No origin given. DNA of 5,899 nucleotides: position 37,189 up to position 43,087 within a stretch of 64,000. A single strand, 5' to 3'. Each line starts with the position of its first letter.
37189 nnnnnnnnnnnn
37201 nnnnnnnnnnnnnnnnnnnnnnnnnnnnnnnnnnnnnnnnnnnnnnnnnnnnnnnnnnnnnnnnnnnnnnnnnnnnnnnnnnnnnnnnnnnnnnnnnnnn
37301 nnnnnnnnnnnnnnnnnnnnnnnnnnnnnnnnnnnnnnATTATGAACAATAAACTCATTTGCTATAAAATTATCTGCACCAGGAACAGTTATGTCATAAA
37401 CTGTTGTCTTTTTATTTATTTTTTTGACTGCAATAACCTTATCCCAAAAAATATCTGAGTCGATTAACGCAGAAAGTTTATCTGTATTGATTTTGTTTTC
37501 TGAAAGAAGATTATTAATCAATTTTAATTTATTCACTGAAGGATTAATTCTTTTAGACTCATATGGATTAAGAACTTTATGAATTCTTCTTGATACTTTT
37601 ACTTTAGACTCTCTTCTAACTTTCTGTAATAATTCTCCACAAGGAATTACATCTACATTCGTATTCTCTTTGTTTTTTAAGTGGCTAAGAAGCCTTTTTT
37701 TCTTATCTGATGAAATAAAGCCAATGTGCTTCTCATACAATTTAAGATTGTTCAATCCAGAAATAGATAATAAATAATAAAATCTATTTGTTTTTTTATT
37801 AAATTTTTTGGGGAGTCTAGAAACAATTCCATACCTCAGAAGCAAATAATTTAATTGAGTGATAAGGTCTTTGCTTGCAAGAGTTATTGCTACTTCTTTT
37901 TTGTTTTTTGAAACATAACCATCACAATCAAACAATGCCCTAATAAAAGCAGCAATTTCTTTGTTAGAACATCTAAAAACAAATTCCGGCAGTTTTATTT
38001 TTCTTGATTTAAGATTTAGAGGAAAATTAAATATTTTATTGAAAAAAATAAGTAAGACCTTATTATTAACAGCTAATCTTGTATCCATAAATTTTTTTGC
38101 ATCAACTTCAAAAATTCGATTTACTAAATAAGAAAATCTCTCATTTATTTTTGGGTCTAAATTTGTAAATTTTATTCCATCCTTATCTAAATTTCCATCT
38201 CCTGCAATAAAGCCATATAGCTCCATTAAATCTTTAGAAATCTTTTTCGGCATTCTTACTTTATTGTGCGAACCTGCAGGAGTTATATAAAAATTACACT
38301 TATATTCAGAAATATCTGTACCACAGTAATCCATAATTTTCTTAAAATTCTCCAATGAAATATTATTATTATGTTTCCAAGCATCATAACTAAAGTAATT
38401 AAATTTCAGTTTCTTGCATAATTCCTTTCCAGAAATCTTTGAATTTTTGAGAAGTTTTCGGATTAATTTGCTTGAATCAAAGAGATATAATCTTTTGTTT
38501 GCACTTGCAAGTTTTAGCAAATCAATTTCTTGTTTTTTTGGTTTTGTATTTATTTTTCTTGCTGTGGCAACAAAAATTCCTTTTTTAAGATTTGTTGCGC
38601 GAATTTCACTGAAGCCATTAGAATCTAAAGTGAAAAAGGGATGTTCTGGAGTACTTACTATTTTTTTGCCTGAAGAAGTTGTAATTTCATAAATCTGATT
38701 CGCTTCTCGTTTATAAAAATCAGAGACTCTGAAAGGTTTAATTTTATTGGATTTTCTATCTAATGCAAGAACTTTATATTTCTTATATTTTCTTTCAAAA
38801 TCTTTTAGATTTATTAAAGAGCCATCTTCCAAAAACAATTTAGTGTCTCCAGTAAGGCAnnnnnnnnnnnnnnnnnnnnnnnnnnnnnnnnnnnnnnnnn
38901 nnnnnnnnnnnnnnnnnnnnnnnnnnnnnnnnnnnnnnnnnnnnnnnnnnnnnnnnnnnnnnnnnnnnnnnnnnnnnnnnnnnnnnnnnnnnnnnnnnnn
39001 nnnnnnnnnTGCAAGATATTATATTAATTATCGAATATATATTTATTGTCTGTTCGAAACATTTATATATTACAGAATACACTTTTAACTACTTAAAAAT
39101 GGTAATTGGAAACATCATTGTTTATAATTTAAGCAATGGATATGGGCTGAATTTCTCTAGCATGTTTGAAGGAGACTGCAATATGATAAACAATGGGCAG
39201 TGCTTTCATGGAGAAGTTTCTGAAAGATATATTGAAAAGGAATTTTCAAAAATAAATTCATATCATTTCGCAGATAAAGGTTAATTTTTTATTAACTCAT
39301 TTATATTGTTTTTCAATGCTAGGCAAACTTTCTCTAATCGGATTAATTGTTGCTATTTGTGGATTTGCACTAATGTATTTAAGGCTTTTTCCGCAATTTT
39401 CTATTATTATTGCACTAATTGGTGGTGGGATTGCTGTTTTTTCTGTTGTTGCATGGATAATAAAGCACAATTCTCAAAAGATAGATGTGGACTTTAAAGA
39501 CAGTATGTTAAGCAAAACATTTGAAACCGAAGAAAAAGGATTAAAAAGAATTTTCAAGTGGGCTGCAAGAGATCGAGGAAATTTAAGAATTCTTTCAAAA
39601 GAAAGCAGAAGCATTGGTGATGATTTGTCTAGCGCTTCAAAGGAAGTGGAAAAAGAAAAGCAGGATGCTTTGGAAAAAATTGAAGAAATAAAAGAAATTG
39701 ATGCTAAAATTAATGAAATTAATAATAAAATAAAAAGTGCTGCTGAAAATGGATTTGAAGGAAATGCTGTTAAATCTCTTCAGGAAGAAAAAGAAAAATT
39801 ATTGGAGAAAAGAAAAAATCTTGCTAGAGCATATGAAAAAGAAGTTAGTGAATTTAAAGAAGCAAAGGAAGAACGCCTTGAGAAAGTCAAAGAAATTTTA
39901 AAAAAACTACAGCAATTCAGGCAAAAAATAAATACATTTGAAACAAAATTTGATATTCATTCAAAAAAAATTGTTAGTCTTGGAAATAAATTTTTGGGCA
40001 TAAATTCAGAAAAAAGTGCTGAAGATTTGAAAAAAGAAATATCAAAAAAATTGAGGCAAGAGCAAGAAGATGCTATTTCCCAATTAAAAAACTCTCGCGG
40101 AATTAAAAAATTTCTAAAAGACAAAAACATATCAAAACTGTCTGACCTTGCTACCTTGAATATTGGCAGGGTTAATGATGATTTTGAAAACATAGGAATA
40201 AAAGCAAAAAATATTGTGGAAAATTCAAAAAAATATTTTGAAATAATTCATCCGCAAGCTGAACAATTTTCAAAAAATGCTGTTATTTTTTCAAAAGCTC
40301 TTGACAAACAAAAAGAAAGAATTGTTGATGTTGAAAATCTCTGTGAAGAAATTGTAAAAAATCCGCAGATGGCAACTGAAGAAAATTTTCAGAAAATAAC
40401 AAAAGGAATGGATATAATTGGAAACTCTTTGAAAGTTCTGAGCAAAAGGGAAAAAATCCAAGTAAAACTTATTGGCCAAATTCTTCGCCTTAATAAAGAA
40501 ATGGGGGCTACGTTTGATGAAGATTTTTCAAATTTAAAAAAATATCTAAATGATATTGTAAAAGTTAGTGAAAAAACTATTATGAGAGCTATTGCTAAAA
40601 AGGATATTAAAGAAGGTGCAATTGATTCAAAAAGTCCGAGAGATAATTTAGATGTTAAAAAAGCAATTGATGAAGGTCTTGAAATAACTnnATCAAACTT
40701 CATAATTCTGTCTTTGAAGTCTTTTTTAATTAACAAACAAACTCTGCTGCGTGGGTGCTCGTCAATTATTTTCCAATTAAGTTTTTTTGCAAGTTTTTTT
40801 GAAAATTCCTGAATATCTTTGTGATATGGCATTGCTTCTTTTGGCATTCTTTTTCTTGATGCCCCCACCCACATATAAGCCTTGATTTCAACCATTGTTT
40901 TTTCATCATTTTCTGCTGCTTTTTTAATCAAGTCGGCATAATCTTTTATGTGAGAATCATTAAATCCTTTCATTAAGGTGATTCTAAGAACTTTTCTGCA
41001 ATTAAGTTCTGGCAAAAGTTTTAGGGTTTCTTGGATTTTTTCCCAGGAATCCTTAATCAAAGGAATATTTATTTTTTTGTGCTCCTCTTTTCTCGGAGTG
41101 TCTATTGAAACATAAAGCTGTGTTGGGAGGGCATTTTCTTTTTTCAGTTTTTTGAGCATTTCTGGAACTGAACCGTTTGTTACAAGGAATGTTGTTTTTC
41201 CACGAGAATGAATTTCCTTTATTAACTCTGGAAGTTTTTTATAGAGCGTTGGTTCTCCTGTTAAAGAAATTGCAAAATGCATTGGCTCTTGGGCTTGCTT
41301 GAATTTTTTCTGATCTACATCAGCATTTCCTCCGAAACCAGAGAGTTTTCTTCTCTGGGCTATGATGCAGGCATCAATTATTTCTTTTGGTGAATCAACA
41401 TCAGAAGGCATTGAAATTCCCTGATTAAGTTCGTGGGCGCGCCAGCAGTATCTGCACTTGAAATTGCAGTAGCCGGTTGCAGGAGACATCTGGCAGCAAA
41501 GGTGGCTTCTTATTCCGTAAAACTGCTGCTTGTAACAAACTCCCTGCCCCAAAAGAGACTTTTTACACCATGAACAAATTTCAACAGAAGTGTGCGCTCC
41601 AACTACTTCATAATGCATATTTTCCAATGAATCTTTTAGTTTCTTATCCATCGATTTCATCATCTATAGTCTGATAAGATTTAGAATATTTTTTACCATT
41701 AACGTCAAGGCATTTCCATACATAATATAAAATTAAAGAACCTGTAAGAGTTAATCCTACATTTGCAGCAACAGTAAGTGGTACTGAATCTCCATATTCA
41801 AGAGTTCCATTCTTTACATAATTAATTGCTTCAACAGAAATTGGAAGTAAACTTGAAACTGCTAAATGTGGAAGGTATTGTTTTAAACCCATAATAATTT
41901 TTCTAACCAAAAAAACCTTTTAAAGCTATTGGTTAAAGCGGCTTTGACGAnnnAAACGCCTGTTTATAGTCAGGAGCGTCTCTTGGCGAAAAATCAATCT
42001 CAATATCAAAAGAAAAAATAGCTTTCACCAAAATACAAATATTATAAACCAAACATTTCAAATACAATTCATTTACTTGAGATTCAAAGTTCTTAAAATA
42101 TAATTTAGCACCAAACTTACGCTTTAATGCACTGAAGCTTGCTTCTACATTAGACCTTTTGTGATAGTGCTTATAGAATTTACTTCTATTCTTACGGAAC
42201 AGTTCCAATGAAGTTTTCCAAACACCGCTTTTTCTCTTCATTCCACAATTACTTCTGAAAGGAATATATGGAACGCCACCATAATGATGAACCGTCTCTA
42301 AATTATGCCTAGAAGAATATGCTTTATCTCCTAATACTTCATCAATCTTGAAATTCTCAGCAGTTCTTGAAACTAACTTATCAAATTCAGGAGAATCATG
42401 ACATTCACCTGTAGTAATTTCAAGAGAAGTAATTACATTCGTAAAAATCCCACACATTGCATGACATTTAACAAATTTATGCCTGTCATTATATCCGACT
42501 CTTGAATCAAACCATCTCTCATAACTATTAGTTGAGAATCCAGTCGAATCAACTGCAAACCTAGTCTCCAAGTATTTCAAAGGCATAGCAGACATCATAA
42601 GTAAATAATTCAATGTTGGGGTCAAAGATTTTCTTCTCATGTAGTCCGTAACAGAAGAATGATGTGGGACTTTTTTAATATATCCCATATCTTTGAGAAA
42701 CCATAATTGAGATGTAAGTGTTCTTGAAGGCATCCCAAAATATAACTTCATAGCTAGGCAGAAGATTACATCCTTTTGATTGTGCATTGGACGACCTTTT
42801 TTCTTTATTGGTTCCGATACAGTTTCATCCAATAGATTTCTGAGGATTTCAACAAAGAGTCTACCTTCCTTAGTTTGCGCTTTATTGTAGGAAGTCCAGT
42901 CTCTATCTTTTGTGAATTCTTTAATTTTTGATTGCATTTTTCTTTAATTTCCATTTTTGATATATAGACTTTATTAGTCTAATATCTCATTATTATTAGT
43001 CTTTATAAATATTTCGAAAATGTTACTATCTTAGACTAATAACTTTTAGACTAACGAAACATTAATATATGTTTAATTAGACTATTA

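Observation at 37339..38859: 507-aa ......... intein splitting the Walker A P-loop of an ABC-transporter ATPase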

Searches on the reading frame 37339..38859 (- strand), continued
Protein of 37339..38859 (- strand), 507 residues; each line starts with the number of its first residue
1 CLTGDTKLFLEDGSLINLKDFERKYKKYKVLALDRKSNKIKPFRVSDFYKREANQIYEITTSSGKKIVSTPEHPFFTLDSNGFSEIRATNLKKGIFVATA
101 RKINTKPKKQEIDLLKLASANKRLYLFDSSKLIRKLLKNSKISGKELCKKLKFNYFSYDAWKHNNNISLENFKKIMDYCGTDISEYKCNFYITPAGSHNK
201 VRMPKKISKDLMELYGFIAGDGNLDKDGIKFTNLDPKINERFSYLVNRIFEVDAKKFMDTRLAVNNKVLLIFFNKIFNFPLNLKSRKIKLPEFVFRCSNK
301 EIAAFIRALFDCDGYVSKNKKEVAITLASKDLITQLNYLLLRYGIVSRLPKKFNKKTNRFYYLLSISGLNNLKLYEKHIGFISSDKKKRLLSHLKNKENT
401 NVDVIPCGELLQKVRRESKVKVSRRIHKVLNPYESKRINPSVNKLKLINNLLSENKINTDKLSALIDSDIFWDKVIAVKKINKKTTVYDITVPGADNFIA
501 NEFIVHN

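Call 46: search_protein_representatives(protein=window:37339-38859:-)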
Query: 507 residues. Proteins with E-value up to 0.001 (for the whole library): 7742; up to 1e-10: 2921; up to 1e-30: 267. The best 150 are listed.
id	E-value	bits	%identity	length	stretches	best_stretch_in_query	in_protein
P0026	2.9e-155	534.3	54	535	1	1-481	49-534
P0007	2.0e-149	515.0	50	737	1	1-507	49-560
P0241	1.0e-77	278.6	33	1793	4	28-507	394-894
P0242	1.2e-76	275.1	30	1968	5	1-507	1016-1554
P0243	8.1e-76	272.3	31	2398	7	199-507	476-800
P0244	5.4e-66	239.9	33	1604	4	199-507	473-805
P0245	5.3e-65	236.7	30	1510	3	1-507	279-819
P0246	4.0e-64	233.8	32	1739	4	54-507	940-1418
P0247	4.3e-64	233.7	34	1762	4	29-507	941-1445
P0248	6.4e-64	233.1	32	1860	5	53-470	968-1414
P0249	7.0e-63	229.7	33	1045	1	3-502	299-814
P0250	3.1e-62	227.5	31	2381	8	195-416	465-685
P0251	1.2e-59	219.0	29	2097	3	2-507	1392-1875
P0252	1.3e-59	218.8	29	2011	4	27-507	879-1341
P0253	3.0e-57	211.1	33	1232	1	1-503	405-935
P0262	1.3e-52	195.9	30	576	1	1-503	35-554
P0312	9.6e-43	163.3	31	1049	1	1-507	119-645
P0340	9.9e-40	153.3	31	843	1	1-507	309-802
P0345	2.8e-39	151.8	30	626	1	1-507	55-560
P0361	2.8e-38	148.5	32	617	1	20-501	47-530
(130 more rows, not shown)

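Call 47: search_protein_families(library=pfam, proteins=[P0241, P0245, P0249, P0253, P0262, P0345, P0361, P0312, P0340], max_evalue=0.00001)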
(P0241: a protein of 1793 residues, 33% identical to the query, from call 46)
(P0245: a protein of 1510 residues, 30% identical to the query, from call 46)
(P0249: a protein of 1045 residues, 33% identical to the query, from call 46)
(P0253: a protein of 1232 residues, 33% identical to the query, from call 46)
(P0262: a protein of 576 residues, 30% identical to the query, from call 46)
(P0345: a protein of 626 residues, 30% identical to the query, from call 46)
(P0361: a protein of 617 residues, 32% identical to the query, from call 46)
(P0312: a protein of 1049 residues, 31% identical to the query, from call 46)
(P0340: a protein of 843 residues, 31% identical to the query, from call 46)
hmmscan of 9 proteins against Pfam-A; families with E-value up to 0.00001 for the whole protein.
P0241 (1793 aa): 6 families
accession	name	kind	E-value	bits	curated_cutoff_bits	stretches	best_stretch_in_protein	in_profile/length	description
PF00493.29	MCM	-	2.3e-70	236.6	23.3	3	253-353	2-101/224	MCM P-loop domain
PF14528.11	LAGLIDADG_3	-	1.7e-50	169.6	22.5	2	1244-1320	2-78/82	LAGLIDADG-like domain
PF14890.11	Intein_splicing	-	9.4e-50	168.9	35.8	2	365-894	11-155/155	Intein splicing domain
PF17855.7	MCM_lid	-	1.7e-24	86.6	27.4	1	1619-1704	2-86/87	MCM AAA-lid domain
PF17207.9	MCM_OB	-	2.2e-18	66.7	24.8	1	88-215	2-125/126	MCM OB domain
PF14527.11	LAGLIDADG_WhiA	-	4.4e-07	30.4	23.2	0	1246-1321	2-72/93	WhiA LAGLIDADG-like domain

P0245 (1510 aa): 4 families
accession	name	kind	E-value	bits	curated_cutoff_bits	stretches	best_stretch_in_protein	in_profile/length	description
PF14890.11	Intein_splicing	-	2.5e-52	177.2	35.8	2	286-819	1-155/155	Intein splicing domain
PF14528.11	LAGLIDADG_3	-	5.7e-31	107.1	22.5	2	1216-1290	3-80/82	LAGLIDADG-like domain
PF00437.27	T2SSE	-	2.8e-20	72.8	24.9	1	822-901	158-226/370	Type II/IV secretion system protein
PF01381.28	HTH_3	-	4.3e-06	27.1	23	0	708-755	1-48/55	Helix-turn-helix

P0249 (1045 aa): 3 families
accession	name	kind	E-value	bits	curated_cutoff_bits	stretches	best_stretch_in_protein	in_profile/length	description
PF00437.27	T2SSE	-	7.4e-26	91.1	24.9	1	823-952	157-273/370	Type II/IV secretion system protein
PF14528.11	LAGLIDADG_3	-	1.5e-24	86.5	22.5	1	604-680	3-82/82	LAGLIDADG-like domain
PF14890.11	Intein_splicing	-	5e-19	69.1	35.8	1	306-814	3-149/155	Intein splicing domain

P0253 (1232 aa): 4 families
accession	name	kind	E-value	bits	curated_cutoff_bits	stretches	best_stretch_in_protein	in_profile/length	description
PF14890.11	Intein_splicing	-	7e-30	104.3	35.8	1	412-941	1-155/155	Intein splicing domain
PF00437.27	T2SSE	-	8.3e-26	90.9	24.9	1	948-1066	162-273/370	Type II/IV secretion system protein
PF14528.11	LAGLIDADG_3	-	5.3e-14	52.7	22.5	1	727-796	3-81/82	LAGLIDADG-like domain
PF01381.28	HTH_3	-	2.6e-07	31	23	1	834-875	3-44/55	Helix-turn-helix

P0262 (576 aa): 4 families
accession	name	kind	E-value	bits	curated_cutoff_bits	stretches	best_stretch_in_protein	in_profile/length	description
PF14528.11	LAGLIDADG_3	-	1.3e-20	73.8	22.5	1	342-418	3-82/82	LAGLIDADG-like domain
PF14890.11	Intein_splicing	-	5.7e-20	72.1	35.8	1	61-560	17-155/155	Intein splicing domain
PF01381.28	HTH_3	-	4.2e-11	43.1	23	1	454-504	4-54/55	Helix-turn-helix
PF13443.12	HTH_26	-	2.7e-06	28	22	0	457-501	8-53/63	Cro/C1-type HTH DNA-binding domain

P0345 (626 aa): 3 families
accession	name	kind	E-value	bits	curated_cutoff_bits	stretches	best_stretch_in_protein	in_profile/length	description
PF14890.11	Intein_splicing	-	8.7e-27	94.3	35.8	1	62-560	2-155/155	Intein splicing domain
PF14528.11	LAGLIDADG_3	-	9.1e-19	68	22.5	2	353-426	4-82/82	LAGLIDADG-like domain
PF00270.35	DEAD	-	1.6e-10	41.5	26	0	561-616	28-79/167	DEAD/DEAH box helicase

P0361 (617 aa): 3 families
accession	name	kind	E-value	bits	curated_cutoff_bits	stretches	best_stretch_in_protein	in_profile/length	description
PF14890.11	Intein_splicing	-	1.9e-24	86.7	35.8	1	19-538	3-155/155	Intein splicing domain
PF14528.11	LAGLIDADG_3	-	5e-18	65.6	22.5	1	333-402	6-78/82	LAGLIDADG-like domain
PF00006.31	ATP-synt_ab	-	2.7e-17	63.6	29.5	1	538-617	27-100/213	ATP synthase alpha/beta family, nucleotide-binding domain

P0312 (1049 aa): 4 families
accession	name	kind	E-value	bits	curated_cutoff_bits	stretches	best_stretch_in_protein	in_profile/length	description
PF09239.17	Topo-VIb_trans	-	4.4e-57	192.7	24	1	838-1008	1-159/159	Topoisomerase VI B subunit, transducer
PF14890.11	Intein_splicing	-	4.8e-23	82.1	35.8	1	126-645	1-155/155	Intein splicing domain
PF14528.11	LAGLIDADG_3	-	1.2e-21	77.2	22.5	1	436-513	2-82/82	LAGLIDADG-like domain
PF02518.31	HATPase_c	-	7.8e-07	30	26.4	1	33-133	2-91/111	Histidine kinase-, DNA gyrase B-, and HSP90-like ATPase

P0340 (843 aa): 6 families
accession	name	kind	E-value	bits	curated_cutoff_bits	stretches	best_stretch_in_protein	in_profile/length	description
PF08423.17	Rad51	-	3.5e-84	282.3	22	2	110-314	1-208/244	Rad51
PF14890.11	Intein_splicing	-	3.2e-25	89.2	35.8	1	325-802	11-155/155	Intein splicing domain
PF14528.11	LAGLIDADG_3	-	6.5e-22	78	22.5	1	600-670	5-82/82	LAGLIDADG-like domain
PF00154.27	RecA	-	8.4e-09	35.7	27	1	109-304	25-207/262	recA bacterial DNA recombination protein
PF14520.12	HHH_5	-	1.6e-07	32.2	27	1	41-95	3-57/57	Helix-hairpin-helix domain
PF13481.12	AAA_25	-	6.2e-06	26.4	27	0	116-283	14-188/195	AAA domain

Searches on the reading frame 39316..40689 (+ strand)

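Call 45: search_protein_families(library=pfam, proteins=[window:39316-40689:+], max_evalue=0.01)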
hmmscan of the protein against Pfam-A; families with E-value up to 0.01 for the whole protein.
window:39316-40689:+ (458 aa): 1 family
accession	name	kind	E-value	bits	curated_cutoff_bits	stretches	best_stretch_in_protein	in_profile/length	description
PF20667.3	Sec10_N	-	0.0028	18.2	27.4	1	150-234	10-87/118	Exocyst complex component Sec10, N-terminal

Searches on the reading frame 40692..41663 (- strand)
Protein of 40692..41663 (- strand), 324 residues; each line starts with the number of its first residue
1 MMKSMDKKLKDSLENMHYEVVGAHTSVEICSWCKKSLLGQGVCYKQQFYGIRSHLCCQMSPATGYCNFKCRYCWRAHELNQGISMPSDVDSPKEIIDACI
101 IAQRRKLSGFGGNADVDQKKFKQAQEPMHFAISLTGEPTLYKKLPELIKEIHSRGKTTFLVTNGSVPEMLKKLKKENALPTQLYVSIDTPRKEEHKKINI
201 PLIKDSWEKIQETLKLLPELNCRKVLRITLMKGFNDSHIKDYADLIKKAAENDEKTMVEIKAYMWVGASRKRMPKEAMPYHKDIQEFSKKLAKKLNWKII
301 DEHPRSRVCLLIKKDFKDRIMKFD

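Call 45: search_protein_families(library=pfam, proteins=[window:40692-41663:-], max_evalue=0.01)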
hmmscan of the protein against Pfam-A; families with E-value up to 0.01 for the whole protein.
window:40692-41663:- (324 aa): 4 families
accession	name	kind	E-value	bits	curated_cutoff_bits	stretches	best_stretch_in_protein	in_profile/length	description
PF04055.27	Radical_SAM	-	2.9e-24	86.5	29.5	1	63-246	4-166/166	Radical SAM superfamily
PF08608.17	Wyosine_form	-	5.1e-18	65.5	22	1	256-311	5-61/63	Wyosine base formation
PF13353.11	Fer4_12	-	4.7e-05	24.2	22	0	65-197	14-123/137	4Fe-4S single cluster domain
PF03629.24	SASA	-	0.0082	16.2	24.8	0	234-297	98-158/226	Carbohydrate esterase, sialic acid-specific acetylesterase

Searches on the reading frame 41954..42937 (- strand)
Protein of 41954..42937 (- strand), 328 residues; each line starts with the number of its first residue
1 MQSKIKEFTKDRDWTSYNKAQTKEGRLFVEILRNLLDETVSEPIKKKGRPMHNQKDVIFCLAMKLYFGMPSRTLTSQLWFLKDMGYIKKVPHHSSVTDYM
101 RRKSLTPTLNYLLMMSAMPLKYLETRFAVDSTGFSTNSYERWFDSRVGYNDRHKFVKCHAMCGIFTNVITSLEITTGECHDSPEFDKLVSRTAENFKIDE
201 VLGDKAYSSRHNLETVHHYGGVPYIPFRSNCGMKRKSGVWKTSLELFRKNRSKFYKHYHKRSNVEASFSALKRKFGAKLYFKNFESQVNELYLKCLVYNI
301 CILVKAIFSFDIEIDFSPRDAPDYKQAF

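Call 45: search_protein_families(library=pfam, proteins=[window:41954-42937:-], max_evalue=0.01)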
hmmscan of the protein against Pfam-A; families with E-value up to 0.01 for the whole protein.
window:41954-42937:- (328 aa): 3 families
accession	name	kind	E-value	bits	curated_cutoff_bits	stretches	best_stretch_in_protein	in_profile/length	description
PF01609.27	DDE_Tnp_1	-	4.2e-22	79.3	23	1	124-300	4-200/200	Transposase DDE domain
PF13737.12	DDE_Tnp_1_5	-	0.00014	22.7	28.1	1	25-134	4-107/112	Transposase DDE domain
PF13359.12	DDE_Tnp_4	-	0.00073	19.6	24.8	1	152-276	26-132/158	DDE superfamily endonuclease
